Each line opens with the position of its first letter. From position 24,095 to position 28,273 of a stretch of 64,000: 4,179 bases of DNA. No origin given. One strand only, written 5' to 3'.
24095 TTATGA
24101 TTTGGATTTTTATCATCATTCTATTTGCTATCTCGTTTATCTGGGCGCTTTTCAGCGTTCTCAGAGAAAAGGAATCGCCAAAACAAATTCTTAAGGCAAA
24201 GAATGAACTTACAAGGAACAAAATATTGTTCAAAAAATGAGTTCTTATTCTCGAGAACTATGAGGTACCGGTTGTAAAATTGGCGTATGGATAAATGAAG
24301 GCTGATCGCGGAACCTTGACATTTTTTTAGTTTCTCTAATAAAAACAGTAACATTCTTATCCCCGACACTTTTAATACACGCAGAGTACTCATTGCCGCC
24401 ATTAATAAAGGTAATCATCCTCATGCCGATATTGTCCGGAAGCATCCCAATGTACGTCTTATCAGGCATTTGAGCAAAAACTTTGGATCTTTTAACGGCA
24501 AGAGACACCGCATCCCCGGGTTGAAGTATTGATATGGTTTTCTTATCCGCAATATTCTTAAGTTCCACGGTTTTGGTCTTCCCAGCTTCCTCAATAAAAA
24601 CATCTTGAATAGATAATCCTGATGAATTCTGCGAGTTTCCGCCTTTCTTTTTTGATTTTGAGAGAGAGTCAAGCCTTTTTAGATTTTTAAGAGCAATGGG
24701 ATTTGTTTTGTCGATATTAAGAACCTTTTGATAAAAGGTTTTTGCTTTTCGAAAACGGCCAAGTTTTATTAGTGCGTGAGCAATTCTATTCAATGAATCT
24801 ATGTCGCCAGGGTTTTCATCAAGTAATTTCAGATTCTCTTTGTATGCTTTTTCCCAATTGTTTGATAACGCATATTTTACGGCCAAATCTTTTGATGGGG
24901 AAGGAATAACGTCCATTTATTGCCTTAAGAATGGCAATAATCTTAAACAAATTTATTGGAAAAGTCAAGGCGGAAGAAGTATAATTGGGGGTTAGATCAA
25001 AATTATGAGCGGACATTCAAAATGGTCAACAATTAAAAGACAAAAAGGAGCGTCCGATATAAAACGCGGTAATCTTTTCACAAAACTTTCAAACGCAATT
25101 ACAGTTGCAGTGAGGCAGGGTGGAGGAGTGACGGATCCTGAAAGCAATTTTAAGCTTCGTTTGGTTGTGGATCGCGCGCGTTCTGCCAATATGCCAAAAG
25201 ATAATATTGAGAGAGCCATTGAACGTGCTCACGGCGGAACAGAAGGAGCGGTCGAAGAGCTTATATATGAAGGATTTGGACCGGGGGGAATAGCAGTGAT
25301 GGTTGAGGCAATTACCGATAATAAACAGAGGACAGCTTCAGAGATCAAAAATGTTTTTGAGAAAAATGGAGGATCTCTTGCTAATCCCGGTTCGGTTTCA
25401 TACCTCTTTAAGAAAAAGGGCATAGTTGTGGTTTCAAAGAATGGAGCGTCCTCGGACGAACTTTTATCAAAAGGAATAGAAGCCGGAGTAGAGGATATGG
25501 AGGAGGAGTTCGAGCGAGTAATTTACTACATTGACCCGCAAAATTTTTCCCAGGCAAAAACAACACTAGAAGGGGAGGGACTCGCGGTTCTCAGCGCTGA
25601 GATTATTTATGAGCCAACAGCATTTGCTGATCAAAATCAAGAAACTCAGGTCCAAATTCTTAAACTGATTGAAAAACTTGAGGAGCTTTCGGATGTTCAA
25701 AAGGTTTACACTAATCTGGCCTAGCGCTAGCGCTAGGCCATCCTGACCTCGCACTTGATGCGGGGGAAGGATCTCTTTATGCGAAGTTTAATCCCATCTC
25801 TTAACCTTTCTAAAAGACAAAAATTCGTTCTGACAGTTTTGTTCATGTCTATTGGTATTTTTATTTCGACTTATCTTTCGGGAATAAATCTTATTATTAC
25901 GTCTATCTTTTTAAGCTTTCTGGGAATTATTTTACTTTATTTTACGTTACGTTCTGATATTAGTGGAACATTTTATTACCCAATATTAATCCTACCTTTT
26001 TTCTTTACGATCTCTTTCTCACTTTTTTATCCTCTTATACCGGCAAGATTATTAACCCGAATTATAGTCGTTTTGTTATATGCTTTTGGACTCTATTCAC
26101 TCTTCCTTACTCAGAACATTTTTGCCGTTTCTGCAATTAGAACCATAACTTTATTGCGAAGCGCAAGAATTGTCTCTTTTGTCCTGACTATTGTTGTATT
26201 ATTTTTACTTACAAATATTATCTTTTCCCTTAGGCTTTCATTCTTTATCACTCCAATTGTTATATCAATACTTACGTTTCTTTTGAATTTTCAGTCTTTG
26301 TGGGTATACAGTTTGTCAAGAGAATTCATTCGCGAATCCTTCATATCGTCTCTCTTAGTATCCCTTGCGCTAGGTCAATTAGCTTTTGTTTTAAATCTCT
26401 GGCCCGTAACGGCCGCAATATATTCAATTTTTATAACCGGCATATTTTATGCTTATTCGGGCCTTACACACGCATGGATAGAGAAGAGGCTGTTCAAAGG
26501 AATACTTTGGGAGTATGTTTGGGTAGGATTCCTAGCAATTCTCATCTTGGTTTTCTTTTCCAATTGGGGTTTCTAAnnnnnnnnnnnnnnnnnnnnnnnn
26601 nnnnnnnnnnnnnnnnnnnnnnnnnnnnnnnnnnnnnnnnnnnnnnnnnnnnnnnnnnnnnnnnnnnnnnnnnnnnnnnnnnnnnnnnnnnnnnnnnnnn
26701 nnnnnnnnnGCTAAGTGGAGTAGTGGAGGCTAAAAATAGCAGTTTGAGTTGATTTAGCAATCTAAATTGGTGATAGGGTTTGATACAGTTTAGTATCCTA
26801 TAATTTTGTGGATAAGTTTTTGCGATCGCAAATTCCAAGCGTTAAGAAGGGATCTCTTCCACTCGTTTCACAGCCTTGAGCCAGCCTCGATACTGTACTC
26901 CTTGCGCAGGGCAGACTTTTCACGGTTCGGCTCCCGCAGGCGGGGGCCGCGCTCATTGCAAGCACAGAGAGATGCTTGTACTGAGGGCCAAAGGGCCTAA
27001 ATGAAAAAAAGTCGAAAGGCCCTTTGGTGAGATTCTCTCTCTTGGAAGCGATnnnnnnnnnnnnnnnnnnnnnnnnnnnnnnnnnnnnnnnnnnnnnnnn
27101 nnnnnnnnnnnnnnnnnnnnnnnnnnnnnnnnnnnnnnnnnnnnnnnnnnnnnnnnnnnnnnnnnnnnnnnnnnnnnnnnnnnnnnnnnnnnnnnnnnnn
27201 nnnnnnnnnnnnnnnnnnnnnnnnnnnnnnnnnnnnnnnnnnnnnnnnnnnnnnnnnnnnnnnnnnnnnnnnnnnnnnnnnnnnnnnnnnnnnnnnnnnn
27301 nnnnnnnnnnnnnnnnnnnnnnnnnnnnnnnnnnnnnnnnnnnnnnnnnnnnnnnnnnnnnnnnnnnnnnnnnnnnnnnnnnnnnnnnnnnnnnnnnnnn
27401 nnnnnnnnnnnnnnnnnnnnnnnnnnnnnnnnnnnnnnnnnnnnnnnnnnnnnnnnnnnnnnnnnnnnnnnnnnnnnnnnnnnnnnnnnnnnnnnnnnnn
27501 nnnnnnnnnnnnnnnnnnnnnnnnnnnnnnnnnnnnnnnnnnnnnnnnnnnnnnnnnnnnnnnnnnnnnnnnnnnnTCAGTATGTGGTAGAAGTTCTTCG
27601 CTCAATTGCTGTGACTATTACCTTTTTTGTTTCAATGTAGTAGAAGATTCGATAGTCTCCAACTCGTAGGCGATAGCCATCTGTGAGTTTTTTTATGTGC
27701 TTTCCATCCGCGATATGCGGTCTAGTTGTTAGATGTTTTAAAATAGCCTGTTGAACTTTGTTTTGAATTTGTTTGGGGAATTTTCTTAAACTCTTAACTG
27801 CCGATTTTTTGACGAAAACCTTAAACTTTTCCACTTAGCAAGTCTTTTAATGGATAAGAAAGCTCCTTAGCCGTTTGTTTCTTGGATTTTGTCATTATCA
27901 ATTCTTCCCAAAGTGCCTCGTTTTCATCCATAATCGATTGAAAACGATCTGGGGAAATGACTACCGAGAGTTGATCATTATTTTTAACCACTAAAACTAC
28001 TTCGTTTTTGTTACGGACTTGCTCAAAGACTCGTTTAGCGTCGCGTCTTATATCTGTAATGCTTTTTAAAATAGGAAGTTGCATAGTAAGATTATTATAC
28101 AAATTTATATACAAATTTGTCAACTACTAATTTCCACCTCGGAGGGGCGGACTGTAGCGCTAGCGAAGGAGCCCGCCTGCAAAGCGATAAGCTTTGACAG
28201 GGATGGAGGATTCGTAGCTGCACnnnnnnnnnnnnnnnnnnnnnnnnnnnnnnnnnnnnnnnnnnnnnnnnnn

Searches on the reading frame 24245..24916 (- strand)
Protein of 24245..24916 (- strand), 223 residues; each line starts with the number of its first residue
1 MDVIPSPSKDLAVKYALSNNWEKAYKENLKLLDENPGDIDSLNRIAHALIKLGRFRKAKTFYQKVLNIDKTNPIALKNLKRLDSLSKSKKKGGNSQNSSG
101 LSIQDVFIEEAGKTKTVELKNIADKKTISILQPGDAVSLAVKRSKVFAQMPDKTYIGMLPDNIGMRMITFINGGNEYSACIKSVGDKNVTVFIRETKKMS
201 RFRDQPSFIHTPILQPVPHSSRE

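Call 14: search_protein_families(library=pfam, proteins=[window:24245-24916:-], max_evalue=0.01)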
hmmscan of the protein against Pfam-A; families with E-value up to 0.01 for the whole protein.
window:24245-24916:- (223 aa): 8 families
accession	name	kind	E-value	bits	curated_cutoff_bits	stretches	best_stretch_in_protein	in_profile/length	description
PF07719.23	TPR_2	-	7e-07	29.3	27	1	41-72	3-34/34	Tetratricopeptide repeat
PF00515.34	TPR_1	-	8.8e-07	28.9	27.8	1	40-72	2-34/34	Tetratricopeptide repeat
PF13181.12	TPR_8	-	1.6e-06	28.3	25.7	1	40-72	2-34/34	Tetratricopeptide repeat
PF14559.12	TPR_19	-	7.2e-06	26.7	25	1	30-80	16-65/68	Tetratricopeptide repeat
PF13431.12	TPR_17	-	9.8e-06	25.9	24.4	1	29-59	3-33/34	Tetratricopeptide repeat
PF13424.12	TPR_12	-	0.001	19.6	30.1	1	31-70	36-76/77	Tetratricopeptide repeat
PF23558.1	TPR_P4H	-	0.0075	16.8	27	0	40-85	43-88/91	Prolyl 4-hydroxylase peptide-substrate-binding domain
PF13414.12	TPR_11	-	0.0088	16.2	26.8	0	47-79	2-34/42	TPR repeat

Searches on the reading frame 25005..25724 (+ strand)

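Call 14: search_protein_families(library=pfam, proteins=[window:25005-25724:+], max_evalue=0.01)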
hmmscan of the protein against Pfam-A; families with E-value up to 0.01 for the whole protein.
window:25005-25724:+ (239 aa): 2 families
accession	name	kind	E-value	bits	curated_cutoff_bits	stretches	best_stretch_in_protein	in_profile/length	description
PF01709.26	Transcrip_reg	-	1.2e-51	175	27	1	84-238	2-160/160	TACO1/YebC second and third domain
PF20772.2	TACO1_YebC_N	-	1.1e-30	106.3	36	1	5-77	1-72/73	TACO1/YebC protein N-terminal domain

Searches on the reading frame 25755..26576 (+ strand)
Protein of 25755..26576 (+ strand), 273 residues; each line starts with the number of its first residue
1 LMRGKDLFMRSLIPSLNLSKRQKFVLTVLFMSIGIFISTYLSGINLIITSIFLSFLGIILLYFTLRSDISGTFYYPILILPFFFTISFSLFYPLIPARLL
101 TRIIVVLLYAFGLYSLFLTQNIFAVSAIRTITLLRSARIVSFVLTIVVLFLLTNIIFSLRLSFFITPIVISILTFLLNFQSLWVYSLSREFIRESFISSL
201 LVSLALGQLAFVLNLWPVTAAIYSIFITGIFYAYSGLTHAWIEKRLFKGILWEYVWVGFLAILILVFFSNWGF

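Call 14: search_protein_families(library=pfam, proteins=[window:25755-26576:+], max_evalue=0.01)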
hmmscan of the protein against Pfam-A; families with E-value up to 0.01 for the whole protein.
window:25755-26576:+ (273 aa): 1 family
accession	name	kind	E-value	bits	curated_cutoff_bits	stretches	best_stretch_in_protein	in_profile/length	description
PF18900.5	DUF5656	-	1.5e-07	31.4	23.3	1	78-265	59-239/242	Protein of unknown function (DUF5656)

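Call 16: find_encoding_contigs(protein=window:25755-26576:+, flank=6000, max_places=8)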
Protein window:25755-26576:+ (273 aa): no gene with exactly this product is on record in the collection.

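Call 18: find_homologous_proteins(query=window:25755-26576:+, max_evalue=0.00001)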
Query window:25755-26576:+ (273 aa): 659 proteins with E <= 0.00001 among 5263 candidates; the best 120 are listed.
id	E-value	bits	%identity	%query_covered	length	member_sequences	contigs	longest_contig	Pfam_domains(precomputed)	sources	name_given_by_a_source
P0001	7.5e-150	516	100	97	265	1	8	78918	PF18900.7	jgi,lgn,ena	-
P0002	8.7e-142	490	100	92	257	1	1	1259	PF18900.7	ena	-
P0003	5.1e-136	471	100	89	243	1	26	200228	PF18900.7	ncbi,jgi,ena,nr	ncbi:MAG: hypothetical protein A3C30_02070 [Candidatus Levybacteria bacterium RIFCSPHIGHO2_02_FULL_4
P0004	1.5e-127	443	83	97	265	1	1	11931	PF18900.7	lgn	-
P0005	3.2e-126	439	85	95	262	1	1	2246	PF18900.7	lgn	-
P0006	2.4e-124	433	83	97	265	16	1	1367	PF18900.7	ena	-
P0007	5.7e-120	418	83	100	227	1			PF18900.7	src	-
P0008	1.0e-119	417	79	97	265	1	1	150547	PF18900.7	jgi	jgi:hypothetical protein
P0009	1.1e-119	417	86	89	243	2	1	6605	PF18900.7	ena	-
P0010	3.9e-118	412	86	91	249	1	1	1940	PF18900.7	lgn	-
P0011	7.3e-118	411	86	89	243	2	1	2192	PF18900.7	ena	-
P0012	3.3e-113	396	77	94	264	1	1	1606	PF18900.7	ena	-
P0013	8.1e-107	375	69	97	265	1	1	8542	PF18900.7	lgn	-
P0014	3.0e-106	373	71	94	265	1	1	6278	PF18900.7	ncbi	-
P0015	5.4e-106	372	70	93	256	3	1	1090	PF18900.7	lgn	-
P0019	3.1e-104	367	69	96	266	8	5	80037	PF18900.7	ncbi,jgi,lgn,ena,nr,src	ncbi:MAG: hypothetical protein A3C27_00810 [Candidatus Levybacteria bacterium RIFCSPHIGHO2_02_FULL_3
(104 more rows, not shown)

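Call 19: find_encoding_contigs(protein=P0008, flank=7000, max_places=2)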
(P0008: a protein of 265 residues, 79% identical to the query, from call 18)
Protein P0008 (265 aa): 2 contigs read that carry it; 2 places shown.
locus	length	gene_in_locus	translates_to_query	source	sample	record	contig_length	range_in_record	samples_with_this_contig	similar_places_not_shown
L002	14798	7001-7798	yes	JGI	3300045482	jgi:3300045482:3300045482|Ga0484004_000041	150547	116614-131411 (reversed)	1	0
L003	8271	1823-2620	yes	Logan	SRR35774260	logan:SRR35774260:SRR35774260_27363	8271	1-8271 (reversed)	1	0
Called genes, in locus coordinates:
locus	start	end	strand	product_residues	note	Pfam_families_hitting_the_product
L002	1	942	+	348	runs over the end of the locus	-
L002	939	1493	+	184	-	PF08207:EFP_N, PF01132:EFP, PF09285:Elong-fact-P_C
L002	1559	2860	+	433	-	PF05977:MFS_3 (weak), PF07690:MFS_1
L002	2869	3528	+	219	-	PF01790:LGT (weak)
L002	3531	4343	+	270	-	PF00849:PseudoU_synth_2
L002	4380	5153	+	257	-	PF13399:LytR_C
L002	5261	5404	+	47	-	-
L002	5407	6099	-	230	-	PF07719:TPR_2 (faint), PF00515:TPR_1 (weak)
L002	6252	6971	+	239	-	PF20772:TACO1_YebC_N, PF01709:Transcrip_reg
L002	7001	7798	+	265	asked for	PF18900:DUF5656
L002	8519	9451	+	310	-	PF02899:Phage_int_SAM_1, PF00589:Phage_integrase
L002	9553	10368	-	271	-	PF00763:THF_DHG_CYH, PF02882:THF_DHG_CYH_C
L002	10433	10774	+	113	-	PF04480:DUF559, PF18741:MTES_1575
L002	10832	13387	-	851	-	PF00521:DNA_topoisoIV, PF03989:DNA_gyraseA_C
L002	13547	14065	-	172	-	PF00719:Pyrophosphatase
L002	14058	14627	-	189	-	-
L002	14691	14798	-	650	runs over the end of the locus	PF02518:HATPase_c, PF00204:DNA_gyraseB, PF01751:Toprim, PF00986:DNA_gyraseB_C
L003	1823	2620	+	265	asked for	PF18900:DUF5656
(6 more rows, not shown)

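Call 20: find_encoding_contigs(protein=P0004, flank=7000, max_places=2)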
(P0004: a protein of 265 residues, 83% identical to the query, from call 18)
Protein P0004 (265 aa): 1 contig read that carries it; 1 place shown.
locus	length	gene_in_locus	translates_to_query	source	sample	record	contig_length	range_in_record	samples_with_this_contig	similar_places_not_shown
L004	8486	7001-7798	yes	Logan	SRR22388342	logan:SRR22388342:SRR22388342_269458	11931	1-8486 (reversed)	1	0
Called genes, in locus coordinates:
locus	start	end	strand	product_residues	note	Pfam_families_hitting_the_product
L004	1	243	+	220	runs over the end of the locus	PF01790:LGT (faint)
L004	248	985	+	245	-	PF00849:PseudoU_synth_2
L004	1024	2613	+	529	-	-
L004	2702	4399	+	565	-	PF00999:Na_H_Exchanger, PF02254:TrkA_N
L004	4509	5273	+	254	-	PF13399:LytR_C (weak)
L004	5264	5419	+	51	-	-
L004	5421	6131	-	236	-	PF14559:TPR_19 (faint), PF00515:TPR_1 (weak), PF07719:TPR_2 (weak), PF13181:TPR_8 (weak)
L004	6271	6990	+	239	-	PF20772:TACO1_YebC_N, PF01709:Transcrip_reg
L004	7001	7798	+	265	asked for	PF18900:DUF5656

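Call 21: find_encoding_contigs(protein=P0019, flank=7000, max_places=2)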
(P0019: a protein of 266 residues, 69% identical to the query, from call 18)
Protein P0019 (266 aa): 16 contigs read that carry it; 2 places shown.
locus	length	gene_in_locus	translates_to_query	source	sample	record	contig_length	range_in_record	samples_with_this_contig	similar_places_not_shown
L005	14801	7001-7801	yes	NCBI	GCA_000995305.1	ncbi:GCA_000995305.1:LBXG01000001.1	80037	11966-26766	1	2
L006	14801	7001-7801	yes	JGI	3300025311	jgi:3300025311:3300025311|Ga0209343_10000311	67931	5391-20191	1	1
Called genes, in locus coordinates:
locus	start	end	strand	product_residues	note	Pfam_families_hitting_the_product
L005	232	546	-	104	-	-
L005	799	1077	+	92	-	PF01467:CTP_transf_like (weak)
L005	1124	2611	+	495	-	-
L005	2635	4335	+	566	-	PF00999:Na_H_Exchanger, PF02254:TrkA_N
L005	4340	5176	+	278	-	PF13399:LytR_C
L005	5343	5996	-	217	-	PF07719:TPR_2 (faint), PF13431:TPR_17 (faint)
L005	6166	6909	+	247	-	PF20772:TACO1_YebC_N, PF01709:Transcrip_reg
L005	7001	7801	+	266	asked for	PF18900:DUF5656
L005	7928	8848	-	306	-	PF12917:YfbR-like, PF13023:HD_3 (weak)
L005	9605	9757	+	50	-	-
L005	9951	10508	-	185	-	-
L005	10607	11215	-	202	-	-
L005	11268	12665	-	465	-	PF01204:Trehalase, PF22422:MGH1-like_GH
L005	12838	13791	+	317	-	PF02899:Phage_int_SAM_1, PF13495:Phage_int_SAM_4 (faint), PF00589:Phage_integrase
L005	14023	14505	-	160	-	PF00326:Peptidase_S9, PF12146:Hydrolase_4 (faint), PF20434:BD-FAE, PF02230:Abhydrolase_2 (weak)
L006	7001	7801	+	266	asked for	PF18900:DUF5656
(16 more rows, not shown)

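Call 49: search_protein_families(library=ncbifam, proteins=[window:25755-26576:+], max_evalue=0.00001)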
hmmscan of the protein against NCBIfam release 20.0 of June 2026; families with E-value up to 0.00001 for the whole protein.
window:25755-26576:+ (273 aa): 0 families

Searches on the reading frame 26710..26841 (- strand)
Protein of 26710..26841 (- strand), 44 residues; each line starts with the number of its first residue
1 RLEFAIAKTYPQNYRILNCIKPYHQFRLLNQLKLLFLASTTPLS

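Call 61: search_protein_families(library=pfam, proteins=[window:26710-26841:-], max_evalue=1)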
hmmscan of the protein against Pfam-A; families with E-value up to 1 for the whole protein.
seq(44 aa): 0 families

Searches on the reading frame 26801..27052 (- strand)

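Call 61: search_protein_families(library=pfam, proteins=[window:26801-27052:-], max_evalue=1)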
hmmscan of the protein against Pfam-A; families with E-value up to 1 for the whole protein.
seq(84 aa): 1 family
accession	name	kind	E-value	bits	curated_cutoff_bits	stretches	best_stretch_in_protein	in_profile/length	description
PF19792.4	DUF6276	-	0.025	15.1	27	1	43-73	73-103/128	Family of unknown function (DUF6276)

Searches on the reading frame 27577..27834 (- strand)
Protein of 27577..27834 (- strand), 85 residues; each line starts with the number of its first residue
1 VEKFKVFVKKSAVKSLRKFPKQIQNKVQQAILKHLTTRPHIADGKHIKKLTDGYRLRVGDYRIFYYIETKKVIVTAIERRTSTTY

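Call 14: search_protein_families(library=pfam, proteins=[window:27577-27834:-], max_evalue=0.01)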
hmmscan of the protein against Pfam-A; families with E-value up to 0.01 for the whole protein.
window:27577-27834:- (85 aa): 2 families
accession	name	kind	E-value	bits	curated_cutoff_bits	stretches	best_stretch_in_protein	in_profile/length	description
PF05016.21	ParE_toxin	-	5.4e-09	36.9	23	1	7-80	2-85/89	ParE toxin of type II toxin-antitoxin system, parDE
PF05973.20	Gp49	-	0.0036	17.8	23.9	1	15-75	2-67/90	Phage derived protein Gp49-like (DUF891)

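Call 17: find_encoding_contigs(protein=window:27577-27834:-, flank=6000, max_places=8)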
Protein window:27577-27834:- (85 aa): 24 contigs read that carry it; 1 place shown.
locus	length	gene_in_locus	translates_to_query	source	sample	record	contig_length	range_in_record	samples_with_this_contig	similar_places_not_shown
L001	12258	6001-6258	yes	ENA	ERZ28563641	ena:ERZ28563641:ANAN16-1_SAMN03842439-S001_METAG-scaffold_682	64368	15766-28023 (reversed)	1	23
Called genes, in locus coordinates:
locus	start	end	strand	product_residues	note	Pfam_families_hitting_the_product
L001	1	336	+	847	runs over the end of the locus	PF00521:DNA_topoisoIV, PF03989:DNA_gyraseA_C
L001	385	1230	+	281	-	PF00763:THF_DHG_CYH, PF02882:THF_DHG_CYH_C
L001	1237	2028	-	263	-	PF06182:ABC2_membrane_6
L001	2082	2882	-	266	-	PF06182:ABC2_membrane_6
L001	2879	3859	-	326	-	PF00005:ABC_tran, PF13304:AAA_21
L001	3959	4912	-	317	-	PF02899:Phage_int_SAM_1, PF00589:Phage_integrase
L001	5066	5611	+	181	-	-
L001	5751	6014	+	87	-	PF02604:PhdYeFM_antitox (weak)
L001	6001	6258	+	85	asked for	PF05016:ParE_toxin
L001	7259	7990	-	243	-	PF18900:DUF5656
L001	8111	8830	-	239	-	PF20772:TACO1_YebC_N, PF01709:Transcrip_reg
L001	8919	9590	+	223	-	PF07719:TPR_2 (faint), PF13431:TPR_17 (faint), PF14559:TPR_19 (faint), PF00515:TPR_1 (weak), PF13181:TPR_8 (weak)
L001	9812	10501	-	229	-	-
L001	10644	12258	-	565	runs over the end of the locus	PF00999:Na_H_Exchanger, PF02254:TrkA_N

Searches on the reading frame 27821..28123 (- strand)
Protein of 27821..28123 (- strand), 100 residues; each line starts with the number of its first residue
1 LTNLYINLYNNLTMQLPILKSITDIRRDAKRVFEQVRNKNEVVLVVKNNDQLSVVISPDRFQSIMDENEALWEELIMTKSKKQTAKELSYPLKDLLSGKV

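Call 14: search_protein_families(library=pfam, proteins=[window:27821-28123:-], max_evalue=0.01)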
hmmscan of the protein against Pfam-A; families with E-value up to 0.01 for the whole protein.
window:27821-28123:- (100 aa): 1 family
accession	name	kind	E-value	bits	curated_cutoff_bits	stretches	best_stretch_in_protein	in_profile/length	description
PF02604.26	PhdYeFM_antitox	-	5.7e-07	29.7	29.8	1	21-84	5-67/74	Antitoxin Phd_YefM, type II toxin-antitoxin system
